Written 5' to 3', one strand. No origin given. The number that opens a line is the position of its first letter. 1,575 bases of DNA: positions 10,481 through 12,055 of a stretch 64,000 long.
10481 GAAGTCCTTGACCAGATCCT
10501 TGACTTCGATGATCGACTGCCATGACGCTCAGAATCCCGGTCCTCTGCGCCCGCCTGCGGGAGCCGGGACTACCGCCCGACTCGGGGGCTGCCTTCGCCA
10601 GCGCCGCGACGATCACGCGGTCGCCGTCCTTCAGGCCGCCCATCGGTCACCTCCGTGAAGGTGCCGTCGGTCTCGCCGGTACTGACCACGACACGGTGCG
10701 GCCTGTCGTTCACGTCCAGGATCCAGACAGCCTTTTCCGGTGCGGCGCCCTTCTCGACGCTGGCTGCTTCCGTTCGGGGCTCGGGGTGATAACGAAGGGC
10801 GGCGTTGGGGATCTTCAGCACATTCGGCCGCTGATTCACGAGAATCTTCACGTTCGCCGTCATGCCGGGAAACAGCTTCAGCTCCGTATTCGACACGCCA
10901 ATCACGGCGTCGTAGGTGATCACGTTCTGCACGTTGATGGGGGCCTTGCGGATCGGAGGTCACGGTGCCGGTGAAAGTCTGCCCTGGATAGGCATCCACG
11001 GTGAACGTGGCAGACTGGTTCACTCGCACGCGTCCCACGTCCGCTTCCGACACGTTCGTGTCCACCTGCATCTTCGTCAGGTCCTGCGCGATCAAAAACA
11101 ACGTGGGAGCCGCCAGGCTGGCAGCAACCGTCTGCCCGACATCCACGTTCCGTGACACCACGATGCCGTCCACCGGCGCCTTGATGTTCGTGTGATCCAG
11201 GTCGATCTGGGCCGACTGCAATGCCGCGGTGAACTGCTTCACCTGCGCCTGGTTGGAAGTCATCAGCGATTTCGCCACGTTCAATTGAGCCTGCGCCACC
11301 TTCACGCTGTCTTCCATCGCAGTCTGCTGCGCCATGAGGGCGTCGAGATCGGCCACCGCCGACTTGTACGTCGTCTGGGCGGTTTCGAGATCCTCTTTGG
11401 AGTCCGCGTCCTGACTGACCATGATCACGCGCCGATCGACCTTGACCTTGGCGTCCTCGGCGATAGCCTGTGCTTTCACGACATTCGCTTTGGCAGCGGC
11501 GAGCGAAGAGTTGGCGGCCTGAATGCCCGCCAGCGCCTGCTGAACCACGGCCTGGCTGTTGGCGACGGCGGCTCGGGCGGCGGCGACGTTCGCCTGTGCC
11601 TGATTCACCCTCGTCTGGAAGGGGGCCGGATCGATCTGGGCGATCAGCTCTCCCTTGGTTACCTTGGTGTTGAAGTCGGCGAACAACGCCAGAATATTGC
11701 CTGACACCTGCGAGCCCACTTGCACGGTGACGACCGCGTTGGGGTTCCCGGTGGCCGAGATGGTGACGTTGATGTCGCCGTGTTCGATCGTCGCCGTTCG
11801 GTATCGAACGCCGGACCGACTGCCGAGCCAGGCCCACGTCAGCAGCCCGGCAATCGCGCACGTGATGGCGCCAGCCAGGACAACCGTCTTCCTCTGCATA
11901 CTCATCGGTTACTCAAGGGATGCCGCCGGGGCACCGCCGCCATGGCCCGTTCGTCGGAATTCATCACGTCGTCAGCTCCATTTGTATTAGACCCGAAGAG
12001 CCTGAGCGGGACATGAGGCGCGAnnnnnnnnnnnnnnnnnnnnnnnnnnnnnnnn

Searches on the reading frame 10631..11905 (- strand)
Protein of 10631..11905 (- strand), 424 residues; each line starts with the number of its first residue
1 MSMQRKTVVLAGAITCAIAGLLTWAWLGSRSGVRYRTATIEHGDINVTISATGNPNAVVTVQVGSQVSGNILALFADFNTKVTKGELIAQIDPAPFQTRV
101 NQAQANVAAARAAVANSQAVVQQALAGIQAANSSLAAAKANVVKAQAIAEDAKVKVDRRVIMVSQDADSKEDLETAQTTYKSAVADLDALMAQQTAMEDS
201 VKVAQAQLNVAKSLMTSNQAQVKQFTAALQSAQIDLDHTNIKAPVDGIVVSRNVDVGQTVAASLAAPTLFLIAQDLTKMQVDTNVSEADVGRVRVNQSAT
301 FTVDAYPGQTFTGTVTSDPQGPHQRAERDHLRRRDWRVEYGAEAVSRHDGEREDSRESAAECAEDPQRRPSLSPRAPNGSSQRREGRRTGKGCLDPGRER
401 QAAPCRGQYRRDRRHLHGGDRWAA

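Call 8: search_protein_families(library=pfam, proteins=[window:10631-11905:-])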
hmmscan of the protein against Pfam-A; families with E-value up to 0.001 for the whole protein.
window:10631-11905:- (424 aa): 2 families
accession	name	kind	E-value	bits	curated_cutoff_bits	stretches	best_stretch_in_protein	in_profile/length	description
PF16576.10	HlyD_D23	-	6.7e-15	55.4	30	1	171-316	54-182/214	Barrel-sandwich domain of CusB or HlyD membrane-fusion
PF13437.12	HlyD_3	-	1.4e-10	42.3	22.2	1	241-318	2-76/106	HlyD family secretion protein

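Call 11: find_encoding_contigs(protein=window:10631-11905:-, flank=10000, max_places=10)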
Protein window:10631-11905:- (424 aa): no gene with exactly this product is on record in the collection.

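Call 35: find_homologous_proteins(query=window:10631-11905:-, max_evalue=1e-50)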
Query window:10631-11905:- (424 aa): 5037 proteins with E <= 1e-50 among 8000 candidates; the best 120 are listed.
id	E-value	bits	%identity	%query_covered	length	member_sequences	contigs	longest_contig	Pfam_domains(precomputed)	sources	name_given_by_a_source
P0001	4.7e-268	906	100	100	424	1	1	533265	PF25990.1,PF25917.1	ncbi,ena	-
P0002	3.5e-183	627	78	96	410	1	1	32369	PF25917.1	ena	-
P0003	2.7e-176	605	82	88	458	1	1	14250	PF25990.1,PF25917.1,PF25954.1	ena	-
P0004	1.1e-160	553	86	76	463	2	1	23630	PF25990.1,PF25917.1,PF25944.1,PF25954.1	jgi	jgi:HlyD family secretion protein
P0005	5.7e-160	551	85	76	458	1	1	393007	PF25990.1,PF25917.1,PF25944.1,PF25954.1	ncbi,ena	-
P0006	1.3e-159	550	86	74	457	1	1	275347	PF25990.1,PF25917.1,PF25944.1,PF25954.1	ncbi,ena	-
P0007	3.7e-157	542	85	75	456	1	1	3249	PF25990.1,PF25967.1,PF25917.1,PF25944.1,PF25954.1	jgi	jgi:HlyD family secretion protein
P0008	5.8e-157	541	83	75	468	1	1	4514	PF25990.1,PF25917.1,PF25944.1,PF25954.1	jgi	jgi:HlyD family secretion protein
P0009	6.4e-156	537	83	76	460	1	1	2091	PF25990.1,PF25917.1,PF25944.1,PF25954.1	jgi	jgi:HlyD family secretion protein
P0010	1.2e-155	537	84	74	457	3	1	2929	PF25990.1,PF25917.1,PF25944.1,PF25954.1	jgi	-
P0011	1.5e-155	536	83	76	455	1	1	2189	PF25990.1,PF25917.1,PF25944.1,PF25954.1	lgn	-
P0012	4.8e-155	535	83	76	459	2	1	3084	PF25990.1,PF25917.1,PF25944.1,PF25954.1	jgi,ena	-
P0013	1.3e-154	533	81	76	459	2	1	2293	PF25990.1,PF25917.1,PF25944.1,PF25954.1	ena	-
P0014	1.3e-154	533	85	74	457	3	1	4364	PF25990.1,PF25917.1,PF25944.1,PF25954.1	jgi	jgi:HlyD family secretion protein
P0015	1.7e-154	533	83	75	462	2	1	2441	PF25990.1,PF25917.1,PF25944.1,PF25954.1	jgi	jgi:HlyD family secretion protein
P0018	1.2e-153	530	81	76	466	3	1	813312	PF25990.1,PF25917.1,PF25944.1,PF25954.1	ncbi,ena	-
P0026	9.6e-153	527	82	76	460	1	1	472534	PF25990.1,PF25917.1,PF25944.1,PF25954.1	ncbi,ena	-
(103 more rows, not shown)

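Call 36: find_encoding_contigs(protein=P0001, flank=3000, max_places=2)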
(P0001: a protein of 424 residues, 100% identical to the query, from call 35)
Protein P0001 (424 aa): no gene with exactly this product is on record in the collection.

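Call 37: find_encoding_contigs(protein=P0006, flank=10000, max_places=2)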
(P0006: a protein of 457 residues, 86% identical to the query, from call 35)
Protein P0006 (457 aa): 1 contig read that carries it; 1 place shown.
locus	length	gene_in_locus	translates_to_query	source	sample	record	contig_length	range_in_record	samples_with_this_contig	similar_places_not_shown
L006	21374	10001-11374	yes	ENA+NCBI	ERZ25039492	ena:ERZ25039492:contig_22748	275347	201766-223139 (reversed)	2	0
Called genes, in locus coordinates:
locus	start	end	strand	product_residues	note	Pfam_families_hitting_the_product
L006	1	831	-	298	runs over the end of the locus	PF13493:DUF4118, PF00990:GGDEF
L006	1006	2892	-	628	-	PF00664:ABC_membrane, PF00005:ABC_tran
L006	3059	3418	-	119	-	PF01740:STAS, PF13466:STAS_2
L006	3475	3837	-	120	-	-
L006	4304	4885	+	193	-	PF09137:Glucodextran_N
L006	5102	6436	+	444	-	PF00723:Glyco_hydro_15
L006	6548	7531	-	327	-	PF00672:HAMP (weak), PF00512:HisKA, PF02518:HATPase_c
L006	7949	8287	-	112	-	PF00486:Trans_reg_C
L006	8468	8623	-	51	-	-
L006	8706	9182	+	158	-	-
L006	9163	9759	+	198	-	PF07228:SpoIIE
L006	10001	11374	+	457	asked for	PF25917:BSH_RND, PF25944:Beta-barrel_RND, PF25990:Beta-barrel_YknX, PF25954:Beta-barrel_RND_2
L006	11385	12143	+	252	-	PF00005:ABC_tran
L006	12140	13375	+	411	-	PF12704:MacB_PCD, PF02687:FtsX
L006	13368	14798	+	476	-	PF02321:OEP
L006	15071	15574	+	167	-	PF03928:HbpS-like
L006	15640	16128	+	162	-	PF03928:HbpS-like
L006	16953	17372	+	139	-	PF03795:YCII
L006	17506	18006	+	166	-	-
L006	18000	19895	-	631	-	PF00989:PAS, PF08447:PAS_3, PF08448:PAS_4, PF13426:PAS_9, PF00989:PAS, PF13188:PAS_8, PF08447:PAS_3, PF08448:PAS_4, +8 more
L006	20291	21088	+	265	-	-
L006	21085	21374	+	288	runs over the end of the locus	-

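Call 38: find_encoding_contigs(protein=P0004, flank=10000, max_places=2)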
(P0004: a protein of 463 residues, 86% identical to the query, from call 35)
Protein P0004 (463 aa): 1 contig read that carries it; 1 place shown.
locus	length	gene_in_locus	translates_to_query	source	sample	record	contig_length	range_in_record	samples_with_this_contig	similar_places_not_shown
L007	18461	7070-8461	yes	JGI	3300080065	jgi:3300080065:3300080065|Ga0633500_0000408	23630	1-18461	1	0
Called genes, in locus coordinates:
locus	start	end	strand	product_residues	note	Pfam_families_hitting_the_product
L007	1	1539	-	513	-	?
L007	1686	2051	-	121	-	-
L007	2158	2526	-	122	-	PF01740:STAS, PF13466:STAS_2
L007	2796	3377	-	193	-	PF01245:Ribosomal_L19 (faint)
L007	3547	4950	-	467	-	PF00672:HAMP (weak), PF00512:HisKA, PF02518:HATPase_c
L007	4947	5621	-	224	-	PF00072:Response_reg, PF00486:Trans_reg_C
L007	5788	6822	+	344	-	PF07228:SpoIIE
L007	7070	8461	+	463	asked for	PF25917:BSH_RND, PF25944:Beta-barrel_RND, PF25954:Beta-barrel_RND_2, PF25990:Beta-barrel_YknX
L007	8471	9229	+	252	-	PF00005:ABC_tran, PF13304:AAA_21 (faint)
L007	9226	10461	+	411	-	PF12704:MacB_PCD, PF02687:FtsX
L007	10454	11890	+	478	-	PF02321:OEP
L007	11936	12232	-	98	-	-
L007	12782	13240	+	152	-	-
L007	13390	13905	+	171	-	PF08308:PEGA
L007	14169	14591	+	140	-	PF01258:zf-dskA_traR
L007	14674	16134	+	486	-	PF00089:Trypsin, PF13365:Trypsin_2, PF00595:PDZ (weak), PF13180:PDZ_2, PF17820:PDZ_6, PF13180:PDZ_2 (weak)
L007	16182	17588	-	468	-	PF00561:Abhydrolase_1 (faint), PF06057:VirJ (weak), PF12146:Hydrolase_4 (faint), PF01083:Cutinase (weak), PF06057:VirJ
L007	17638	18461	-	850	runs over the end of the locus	PF03706:LPG_synthase_TM, PF09924:LPG_synthase_C, PF13480:Acetyltransf_6 (faint)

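Call 39: find_encoding_contigs(protein=P0002, flank=10000, max_places=2)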
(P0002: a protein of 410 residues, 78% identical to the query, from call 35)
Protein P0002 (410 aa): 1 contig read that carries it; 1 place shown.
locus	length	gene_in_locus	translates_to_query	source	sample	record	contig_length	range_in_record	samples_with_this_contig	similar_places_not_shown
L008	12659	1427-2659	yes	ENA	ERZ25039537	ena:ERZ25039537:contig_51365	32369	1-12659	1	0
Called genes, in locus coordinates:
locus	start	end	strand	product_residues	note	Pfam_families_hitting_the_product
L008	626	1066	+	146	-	-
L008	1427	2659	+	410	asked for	PF25917:BSH_RND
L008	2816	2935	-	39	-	-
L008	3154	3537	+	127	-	PF00005:ABC_tran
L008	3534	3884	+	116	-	PF12704:MacB_PCD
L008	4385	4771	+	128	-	PF02687:FtsX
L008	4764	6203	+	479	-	PF02321:OEP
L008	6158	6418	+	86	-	-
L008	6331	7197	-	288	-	PF03631:Virul_fac_BrkB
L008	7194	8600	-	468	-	PF00072:Response_reg, PF00158:Sigma54_activat, PF14532:Sigma54_activ_2, PF07728:AAA_5, PF25601:AAA_lid_14, PF02954:HTH_8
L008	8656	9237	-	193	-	-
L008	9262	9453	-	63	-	PF28077:THIVI_2564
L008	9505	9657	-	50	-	PF18919:DUF5670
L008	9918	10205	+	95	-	-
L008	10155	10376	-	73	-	PF11453:DUF2950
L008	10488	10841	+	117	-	-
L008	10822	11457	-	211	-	-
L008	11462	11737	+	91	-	-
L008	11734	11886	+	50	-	-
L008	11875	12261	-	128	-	PF11737:DUF3300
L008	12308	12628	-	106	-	-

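Call 55: search_solved_structures(query=L007:4947-5621:-, max_evalue=1e-20)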
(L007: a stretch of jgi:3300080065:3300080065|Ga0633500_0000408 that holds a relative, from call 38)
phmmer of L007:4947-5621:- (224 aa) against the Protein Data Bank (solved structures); distinct sequences matched with E-value up to 1e-20: 52.
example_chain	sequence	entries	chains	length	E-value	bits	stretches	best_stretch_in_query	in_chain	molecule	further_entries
1kgs_A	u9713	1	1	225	3e-55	190.7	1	1-221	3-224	DNA BINDING RESPONSE REGULATOR D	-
9ji3_J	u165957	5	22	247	5.9e-53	183.2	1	2-221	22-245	DNA-binding response regulator | Possible two component system response transcriptional positive regulator PhoP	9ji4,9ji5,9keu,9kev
3r0j_A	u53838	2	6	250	6.1e-53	183.2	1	2-221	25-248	POSSIBLE TWO COMPONENT SYSTEM RESPONSE TRANSCRIPTIONAL POSITIVE REGULATOR PHOP | Response regulator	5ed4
9ket_J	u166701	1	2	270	1.2e-47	165.9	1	40-221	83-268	Possible two component system response transcriptional positive regulator PhoP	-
1ys6_A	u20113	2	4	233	6.2e-47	163.6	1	2-219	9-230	Transcriptional regulatory protein prrA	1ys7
8jo2_H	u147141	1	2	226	1.4e-46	162.5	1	1-221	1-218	DNA-binding transcriptional regulator BasR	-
4s04_A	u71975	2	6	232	1.5e-46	162.3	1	1-221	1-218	DNA-binding transcriptional regulator BasR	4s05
2oqr_A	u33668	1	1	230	1.1e-43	153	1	3-219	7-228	Sensory transduction protein regX3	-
2gwr_A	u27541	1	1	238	7.9e-43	150.2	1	2-218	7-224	DNA-binding response regulator mtrA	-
7lz9_A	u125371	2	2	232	9.3e-42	146.7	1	1-222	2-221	Putative two-component system response regulator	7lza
3q9s_A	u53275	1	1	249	4.1e-34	121.7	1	2-215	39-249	DNA-binding response regulator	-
4kfc_A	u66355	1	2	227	2.8e-33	119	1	2-217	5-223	KDP operon transcriptional regulatory protein KdpE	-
4kny_A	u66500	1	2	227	4.4e-33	118.3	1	2-217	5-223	KDP operon transcriptional regulatory protein KdpE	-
6lgq_D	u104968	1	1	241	5.4e-33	118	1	2-217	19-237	DNA-binding response regulator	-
7e1b_A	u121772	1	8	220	4.6e-31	111.7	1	3-219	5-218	DNA-binding response regulator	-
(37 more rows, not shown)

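Call 56: search_protein_families(library=ncbifam, proteins=[L007:4947-5621:-, L007:3547-4950:-], max_evalue=1e-10)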
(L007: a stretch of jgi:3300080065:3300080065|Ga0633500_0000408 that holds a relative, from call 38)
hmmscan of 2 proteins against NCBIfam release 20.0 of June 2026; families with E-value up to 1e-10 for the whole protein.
L007:4947-5621:- (224 aa): 57 families (the best 25 are shown)
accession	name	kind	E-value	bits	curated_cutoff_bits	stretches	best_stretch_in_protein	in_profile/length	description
TIGR01387.1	cztR_silR_copR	subfamily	3e-75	252.6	279.2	1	3-219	1-218/218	heavy metal response regulator transcription factor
NF007346.1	PRK09836.1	equivalog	6.9e-64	215.7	420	1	1-219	1-221/227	copper/silver response regulator transcription factor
NF008567.0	PRK11517.1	equivalog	7.2e-62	208.7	353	1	1-220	1-219/223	response regulator transcription factor HprR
NF041734.1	resp_reg_RppA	equivalog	3.7e-60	203.1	250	1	1-219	1-227/229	two-component system response regulator RppA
NF007928.2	PRK10643.1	equivalog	1.2e-58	198.3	330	1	1-219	1-216/216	two-component system response regulator PmrA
NF007663.1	PRK10336.1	equivalog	4.7e-58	196.5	345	1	1-221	1-218/219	quorum sensing response regulator transcription factor QseB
NF040689.1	MtrAB_MtrA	equivalog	9.3e-55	185.3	300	1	3-217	1-216/219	MtrAB system response regulator MtrA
TIGR02154.1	PhoB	equivalog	1.3e-53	181.7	296.2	1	2-219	4-225/226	phosphate regulon transcriptional regulator PhoB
NF045944.1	ResRegRpaBCyano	equivalog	1.4e-50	171.8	330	1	4-219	1-227/229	response regulator transcription factor RpaB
NF012023.0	PRK15479.1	equivalog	1.5e-50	171.8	337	1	1-220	1-218/224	transcriptional regulator TctD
NF045914.1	RespRegNblR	equivalog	1.9e-49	168.3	300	1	2-221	8-227/228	response regulator transcription factor NblR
NF045991.1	RespRegCtrARhodob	equivalog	2.1e-48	165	350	1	1-221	1-223/224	response regulator transcription factor CtrA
NF008296.0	PRK11083.1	equivalog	1.6e-46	158.5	273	1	2-220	5-226/228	two-component system response regulator CreB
NF041733.1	resp_reg_CseB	equivalog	9.5e-45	152.7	350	1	2-219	2-226/228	two-component system response regulator CseB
NF040534.1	resp_reg_YycF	equivalog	2.5e-44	151.3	340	1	2-221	2-229/231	response regulator YycF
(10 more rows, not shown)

L007:3547-4950:- (467 aa): 74 families (the best 25 are shown)
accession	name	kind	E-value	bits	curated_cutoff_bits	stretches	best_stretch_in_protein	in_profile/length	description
TIGR01386.1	cztS_silS_copS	subfamily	2.1e-84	284.1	292.55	1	3-462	2-456/457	heavy metal sensor histidine kinase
NF041735.1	hist_kin_RppB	equivalog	8.3e-68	229.2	400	1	240-463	212-438/438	two-component system sensor histidine kinase RppB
NF046044.1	PnpS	equivalog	4.1e-59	200.5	400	1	244-463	169-390/390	two-component system histidine kinase PnpS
NF040691.1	MtrAB_MtrB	equivalog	1.5e-54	185.9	450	1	140-464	161-492/507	MtrAB system histidine kinase MtrB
TIGR02966.1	phoR_proteo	equivalog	6.7e-53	179.8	334.2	1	243-461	112-332/333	phosphate regulon sensor histidine kinase PhoR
NF012163.2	BaeS_SmeS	equivalog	2e-49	168.7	500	1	173-450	170-444/457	sensor histidine kinase efflux regulator BaeS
NF008312.0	PRK11100.1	equivalog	7.9e-48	163.5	356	1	156-463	171-473/477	two-component system sensor histidine kinase CreC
NF045903.1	CuHisKinLciSLeg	equivalog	1.1e-47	163.2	700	1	181-462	76-356/357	copper-responsive two-component system sensor histidine kinase LciS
NF007345.0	PRK09835.1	subfamily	1.4e-47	162.3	423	1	193-463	211-479/482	Cu(+)/Ag(+) sensor histidine kinase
NF033092.0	HK_WalK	equivalog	1.8e-47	162.3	725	1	243-464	371-594/594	cell wall metabolism sensor histidine kinase WalK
NF007837.0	PRK10549.1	equivalog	7.1e-45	153.6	603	1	173-463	170-457/466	envelope stress sensor histidine kinase BaeS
NF008025.0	PRK10755.1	equivalog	7.2e-41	140.1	314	1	186-453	86-344/362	two-component system sensor histidine kinase PmrB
NF007664.1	PRK10337.1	equivalog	7.7e-41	140.2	475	1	173-453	160-433/442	quorum sensing histidine kinase QseC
NF041210.1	his_kin_PieS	equivalog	1.6e-39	136.2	850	1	168-464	168-470/474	two component system sensor histidine kinase PieS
NF007898.0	PRK10604.1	equivalog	2.8e-38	132.2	478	1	195-464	164-423/433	two-component system sensor histidine kinase RstB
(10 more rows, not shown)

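Call 67: find_encoding_contigs(protein=P0003, flank=8000, max_places=1)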
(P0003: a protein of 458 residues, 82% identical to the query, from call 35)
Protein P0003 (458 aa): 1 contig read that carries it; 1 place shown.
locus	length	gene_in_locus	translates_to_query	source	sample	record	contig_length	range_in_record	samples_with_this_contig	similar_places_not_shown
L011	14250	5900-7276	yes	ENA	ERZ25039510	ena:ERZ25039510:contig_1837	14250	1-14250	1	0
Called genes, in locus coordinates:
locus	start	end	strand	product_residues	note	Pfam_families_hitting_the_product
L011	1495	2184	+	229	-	-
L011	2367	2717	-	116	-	-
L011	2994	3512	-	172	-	PF08308:PEGA (weak)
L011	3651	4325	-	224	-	PF00072:Response_reg, PF00486:Trans_reg_C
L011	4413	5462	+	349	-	PF07228:SpoIIE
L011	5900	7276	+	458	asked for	PF25917:BSH_RND, PF25990:Beta-barrel_YknX, PF25954:Beta-barrel_RND_2 (weak)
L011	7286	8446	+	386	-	PF00005:ABC_tran, PF12704:MacB_PCD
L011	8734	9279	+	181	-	PF02687:FtsX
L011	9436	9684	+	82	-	-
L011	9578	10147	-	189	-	-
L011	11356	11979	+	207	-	-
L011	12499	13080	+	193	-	PF00689:Cation_ATPase_C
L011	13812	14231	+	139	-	PF01243:PNPOx_N (weak)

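Call 68: find_encoding_contigs(protein=P0018, flank=8000, max_places=1)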
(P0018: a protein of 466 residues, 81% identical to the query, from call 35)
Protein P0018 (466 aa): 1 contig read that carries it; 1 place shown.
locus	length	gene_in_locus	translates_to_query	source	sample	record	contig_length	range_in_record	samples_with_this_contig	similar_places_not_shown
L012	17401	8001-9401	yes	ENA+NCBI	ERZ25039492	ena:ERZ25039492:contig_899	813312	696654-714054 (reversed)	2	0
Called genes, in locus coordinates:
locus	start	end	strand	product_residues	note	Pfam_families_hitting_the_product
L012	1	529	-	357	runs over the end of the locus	PF08240:ADH_N, PF16912:Glu_dehyd_C, PF00107:ADH_zinc_N, PF13602:ADH_zinc_N_2 (weak)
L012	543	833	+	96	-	-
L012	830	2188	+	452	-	PF01425:Amidase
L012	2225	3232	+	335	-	-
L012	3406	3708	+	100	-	-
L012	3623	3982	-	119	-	PF01740:STAS, PF13466:STAS_2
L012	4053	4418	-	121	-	-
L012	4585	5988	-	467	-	PF00672:HAMP, PF00512:HisKA, PF02518:HATPase_c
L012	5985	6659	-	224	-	PF00072:Response_reg, PF00486:Trans_reg_C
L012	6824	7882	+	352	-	PF07228:SpoIIE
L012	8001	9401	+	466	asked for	PF25917:BSH_RND, PF25944:Beta-barrel_RND, PF25954:Beta-barrel_RND_2, PF25990:Beta-barrel_YknX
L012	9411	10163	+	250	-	PF00005:ABC_tran, PF13304:AAA_21 (faint)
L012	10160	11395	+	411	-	PF12704:MacB_PCD, PF02687:FtsX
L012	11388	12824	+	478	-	PF02321:OEP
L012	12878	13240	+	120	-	-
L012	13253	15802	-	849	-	PF03706:LPG_synthase_TM, PF09924:LPG_synthase_C, PF13480:Acetyltransf_6 (weak)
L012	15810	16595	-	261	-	PF06057:VirJ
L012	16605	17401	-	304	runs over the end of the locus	PF06057:VirJ (weak)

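Call 69: find_encoding_contigs(protein=P0026, flank=8000, max_places=1)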
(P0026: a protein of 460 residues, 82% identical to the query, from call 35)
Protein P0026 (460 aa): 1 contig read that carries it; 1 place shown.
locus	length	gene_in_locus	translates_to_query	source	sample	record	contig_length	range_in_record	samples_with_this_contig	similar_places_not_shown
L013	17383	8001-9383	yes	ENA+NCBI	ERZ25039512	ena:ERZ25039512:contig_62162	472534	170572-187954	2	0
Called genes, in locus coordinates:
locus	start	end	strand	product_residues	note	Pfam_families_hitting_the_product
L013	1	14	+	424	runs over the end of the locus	PF05762:VWA_CoxE (weak), PF00092:VWA, PF13519:VWA_2, PF13768:VWA_3 (weak)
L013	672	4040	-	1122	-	PF13620:CarboxypepD_reg, PF13715:CarbopepD_reg_2 (weak), PF25183:OMP_b-brl_4, PF00593:TonB_dep_Rec_b-barrel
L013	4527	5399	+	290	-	-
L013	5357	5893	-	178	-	-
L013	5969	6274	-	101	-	-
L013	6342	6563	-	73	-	-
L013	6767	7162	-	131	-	-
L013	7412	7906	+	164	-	-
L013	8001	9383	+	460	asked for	PF25917:BSH_RND, PF25944:Beta-barrel_RND, PF25954:Beta-barrel_RND_2, PF25990:Beta-barrel_YknX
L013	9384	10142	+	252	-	PF00005:ABC_tran, PF13304:AAA_21 (faint)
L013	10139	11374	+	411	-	PF12704:MacB_PCD, PF02687:FtsX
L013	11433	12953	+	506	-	PF02321:OEP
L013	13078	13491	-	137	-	PF08308:PEGA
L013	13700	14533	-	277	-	-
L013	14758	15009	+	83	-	-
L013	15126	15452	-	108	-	-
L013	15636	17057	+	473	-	PF00089:Trypsin, PF13365:Trypsin_2, PF00595:PDZ (faint), PF13180:PDZ_2, PF17820:PDZ_6, PF13180:PDZ_2 (weak)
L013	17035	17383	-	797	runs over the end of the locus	PF13426:PAS_9, PF00989:PAS, PF13188:PAS_8 (weak), PF08447:PAS_3 (weak), PF08448:PAS_4, PF13426:PAS_9, PF07730:HisKA_3, PF02518:HATPase_c, +1 more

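Call 74: list_cluster_members(proteins=[P0001, P0121])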
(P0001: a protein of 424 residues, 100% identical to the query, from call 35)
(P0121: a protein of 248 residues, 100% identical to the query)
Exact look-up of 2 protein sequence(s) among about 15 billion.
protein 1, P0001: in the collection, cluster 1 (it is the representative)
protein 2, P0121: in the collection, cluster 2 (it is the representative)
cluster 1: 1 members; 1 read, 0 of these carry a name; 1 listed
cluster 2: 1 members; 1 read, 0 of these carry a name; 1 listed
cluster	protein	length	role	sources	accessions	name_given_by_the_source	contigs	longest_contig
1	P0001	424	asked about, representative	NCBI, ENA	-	-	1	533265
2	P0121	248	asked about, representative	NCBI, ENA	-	-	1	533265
